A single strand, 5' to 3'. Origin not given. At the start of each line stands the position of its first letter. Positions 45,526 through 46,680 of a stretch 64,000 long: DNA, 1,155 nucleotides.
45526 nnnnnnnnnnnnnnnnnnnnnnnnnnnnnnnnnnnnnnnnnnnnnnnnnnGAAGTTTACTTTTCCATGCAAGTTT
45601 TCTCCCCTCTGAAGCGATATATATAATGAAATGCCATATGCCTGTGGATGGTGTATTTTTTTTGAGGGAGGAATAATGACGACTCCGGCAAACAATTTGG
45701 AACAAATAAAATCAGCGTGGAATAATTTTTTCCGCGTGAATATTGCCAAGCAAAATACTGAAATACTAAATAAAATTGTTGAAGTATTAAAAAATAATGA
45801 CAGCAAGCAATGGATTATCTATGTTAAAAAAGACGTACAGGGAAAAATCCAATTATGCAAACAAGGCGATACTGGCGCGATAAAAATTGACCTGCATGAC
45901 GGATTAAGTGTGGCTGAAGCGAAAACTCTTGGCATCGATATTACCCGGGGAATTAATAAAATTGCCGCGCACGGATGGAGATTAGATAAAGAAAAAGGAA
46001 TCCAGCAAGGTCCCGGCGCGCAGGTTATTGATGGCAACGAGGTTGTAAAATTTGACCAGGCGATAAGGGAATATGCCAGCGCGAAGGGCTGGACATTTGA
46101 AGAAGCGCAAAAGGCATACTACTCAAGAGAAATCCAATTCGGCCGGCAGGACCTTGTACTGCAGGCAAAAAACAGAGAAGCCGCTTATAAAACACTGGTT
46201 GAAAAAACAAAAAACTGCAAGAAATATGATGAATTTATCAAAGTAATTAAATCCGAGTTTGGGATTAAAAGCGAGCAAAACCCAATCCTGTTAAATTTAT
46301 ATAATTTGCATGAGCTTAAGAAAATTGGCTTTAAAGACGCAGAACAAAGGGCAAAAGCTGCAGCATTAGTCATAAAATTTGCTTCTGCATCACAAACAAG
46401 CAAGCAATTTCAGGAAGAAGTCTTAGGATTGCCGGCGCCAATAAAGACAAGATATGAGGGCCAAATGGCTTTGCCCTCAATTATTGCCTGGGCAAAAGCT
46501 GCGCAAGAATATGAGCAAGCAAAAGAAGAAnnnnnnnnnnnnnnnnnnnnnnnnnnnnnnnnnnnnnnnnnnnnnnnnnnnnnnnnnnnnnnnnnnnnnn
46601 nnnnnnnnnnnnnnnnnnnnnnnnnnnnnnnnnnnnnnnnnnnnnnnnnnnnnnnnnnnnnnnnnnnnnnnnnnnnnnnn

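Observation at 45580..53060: Two paralogous low-complexity proteins sharing an upstream motif pair and a ~100-aa C-terminal coiled-coil module, flanking a truncated IS transposase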

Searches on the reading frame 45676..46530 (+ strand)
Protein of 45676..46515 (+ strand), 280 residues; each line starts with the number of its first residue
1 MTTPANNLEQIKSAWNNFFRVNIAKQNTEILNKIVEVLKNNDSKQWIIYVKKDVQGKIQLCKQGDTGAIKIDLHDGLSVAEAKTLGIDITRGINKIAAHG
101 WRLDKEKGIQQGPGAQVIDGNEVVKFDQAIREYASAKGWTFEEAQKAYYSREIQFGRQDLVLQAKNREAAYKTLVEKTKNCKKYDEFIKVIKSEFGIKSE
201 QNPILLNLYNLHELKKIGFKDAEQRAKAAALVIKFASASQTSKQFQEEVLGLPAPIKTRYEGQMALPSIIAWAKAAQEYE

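Call 28: find_related_loci(query=A3, collection=genome_contigs, flank=10000)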
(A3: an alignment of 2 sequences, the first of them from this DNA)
Query A3 (285 aa) in genome_contigs; peptide patterns used: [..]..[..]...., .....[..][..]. (x = any residue, [..] = any of these).
266 stretches matched a pattern; 2 encode a relative of the query (tblastn E <= 1e-3); 2 distinct loci.
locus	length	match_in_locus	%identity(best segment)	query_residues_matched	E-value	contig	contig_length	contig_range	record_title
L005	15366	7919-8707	49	14-282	4e-74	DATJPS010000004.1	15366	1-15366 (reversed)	MAG TPA_asm: Candidatus Omnitrophota bacterium isolate SMAG_U14919 k141_334686, whole genome shotgun sequence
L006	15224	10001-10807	42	5-272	6e-53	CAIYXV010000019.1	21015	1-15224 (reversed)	uncultured bacterium isolate AlinenSediments_bin-4880 genome assembly, contig: bin-4880:019/137, whole genome shotgun se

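Call 41: find_homologous_proteins(query=A5, max_evalue=0.001)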
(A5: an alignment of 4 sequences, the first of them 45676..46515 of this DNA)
Query A5 (4 sequences): 7408 candidates shared short words with the query, none scored E <= 0.001.

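Call 42: find_related_loci(query=A5, collection=metagenome_contigs, flank=6000)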
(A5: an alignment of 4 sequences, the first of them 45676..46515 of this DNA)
Query A5 (280 aa) in metagenome_contigs; peptide patterns used: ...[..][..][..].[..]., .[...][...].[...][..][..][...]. (x = any residue, [..] = any of these).
408 stretches matched a pattern; 1 encode a relative of the query (tblastn E <= 1e-3); 1 distinct loci.
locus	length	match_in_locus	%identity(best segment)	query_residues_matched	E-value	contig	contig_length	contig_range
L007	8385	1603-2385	49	14-280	3e-74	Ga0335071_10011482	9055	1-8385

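Call 51: search_solved_structures(query=A5, max_evalue=1)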
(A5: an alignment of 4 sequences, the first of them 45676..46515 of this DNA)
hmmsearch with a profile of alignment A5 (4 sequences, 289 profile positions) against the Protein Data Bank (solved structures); distinct sequences matched with E-value up to 1: 1.
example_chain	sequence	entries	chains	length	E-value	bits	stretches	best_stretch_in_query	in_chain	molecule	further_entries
4e4y_A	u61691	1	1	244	0.3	13.6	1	129-159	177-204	Short chain dehydrogenase family protein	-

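Call 63: predict_structure(alignment_id=A3)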
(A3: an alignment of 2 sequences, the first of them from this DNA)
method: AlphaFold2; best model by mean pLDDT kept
length: 285 residues; sequences in the alignment: 2
mean_pLDDT: 55.0   pTM: 0.40
mean pLDDT of the five models: 55.0, 55.0, 52.7, 52.3, 51.6
residues with pLDDT >= 90: 0; 70-90: 58; 50-70: 115; < 50: 112
segments of 3 or more residues with pLDDT < 50: 1-12, 20-26, 89-126, 151-163, 240-242, 244-246, 248-250, 257-285
pLDDT, mean of each block of 10 residues (from residue 1): 36 50 48 59 62 72 80 61 58 39 39 30 44 63 56 43 52 77 83 68 69 65 72 61 49 52 32 32 33
secondary structure, 60 per line:
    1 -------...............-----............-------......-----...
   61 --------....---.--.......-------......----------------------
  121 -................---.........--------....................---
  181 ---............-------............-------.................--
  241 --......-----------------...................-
elements in order: H8-22 H28-39 E47-52 E58-60 E69-72 H79-85 H93-98 H122-137 H141-149 H158-177 H184-195 H203-214 H222-238 H243-248 H266-284

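Call 71: search_protein_families(library=pfam, proteins=[window:45676-46515:+], max_evalue=10)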
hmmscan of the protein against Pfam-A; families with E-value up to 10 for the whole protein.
window:45676-46515:+ (280 aa): 1 family
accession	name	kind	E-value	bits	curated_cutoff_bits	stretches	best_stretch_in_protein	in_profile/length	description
PF09400.15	DUF2002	-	0.22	11.9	23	1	141-190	29-81/110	Protein of unknown function (DUF2002)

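Call 97: search_protein_families(library=pfam, proteins=[L005:7871-10267:+, L005:10430-15019:+], max_evalue=0.01)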
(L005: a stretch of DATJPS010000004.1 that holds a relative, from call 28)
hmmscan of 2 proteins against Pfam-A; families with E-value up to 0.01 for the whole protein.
L005:7871-10267:+ (799 aa): 0 families

L005:10430-15019:+ (1530 aa): 9 families
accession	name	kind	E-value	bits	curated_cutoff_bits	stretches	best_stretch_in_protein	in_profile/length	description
PF00515.34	TPR_1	-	4.7e-08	33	27.8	0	618-644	8-34/34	Tetratricopeptide repeat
PF07719.23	TPR_2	-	4.4e-07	30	27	0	852-881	3-32/34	Tetratricopeptide repeat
PF13181.12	TPR_8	-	4.6e-07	29.9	25.7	1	854-881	5-32/34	Tetratricopeptide repeat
PF13176.12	TPR_7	-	1.9e-05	24.8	27.9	0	855-882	4-31/36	Tetratricopeptide repeat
PF13424.12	TPR_12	-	2.8e-05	24.7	30.1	0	818-879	16-74/77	Tetratricopeptide repeat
PF13428.12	TPR_14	-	0.00021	22.1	23.5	0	614-647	4-37/44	Tetratricopeptide repeat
PF13174.12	TPR_6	-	0.00027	21.8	26.3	1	855-878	5-28/33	Tetratricopeptide repeat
PF13432.12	TPR_16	-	0.0032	18.3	32.7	0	809-882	1-63/65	Tetratricopeptide repeat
PF17874.7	TPR_MalT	-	0.0094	15.7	45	0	571-642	45-111/336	MalT-like TPR region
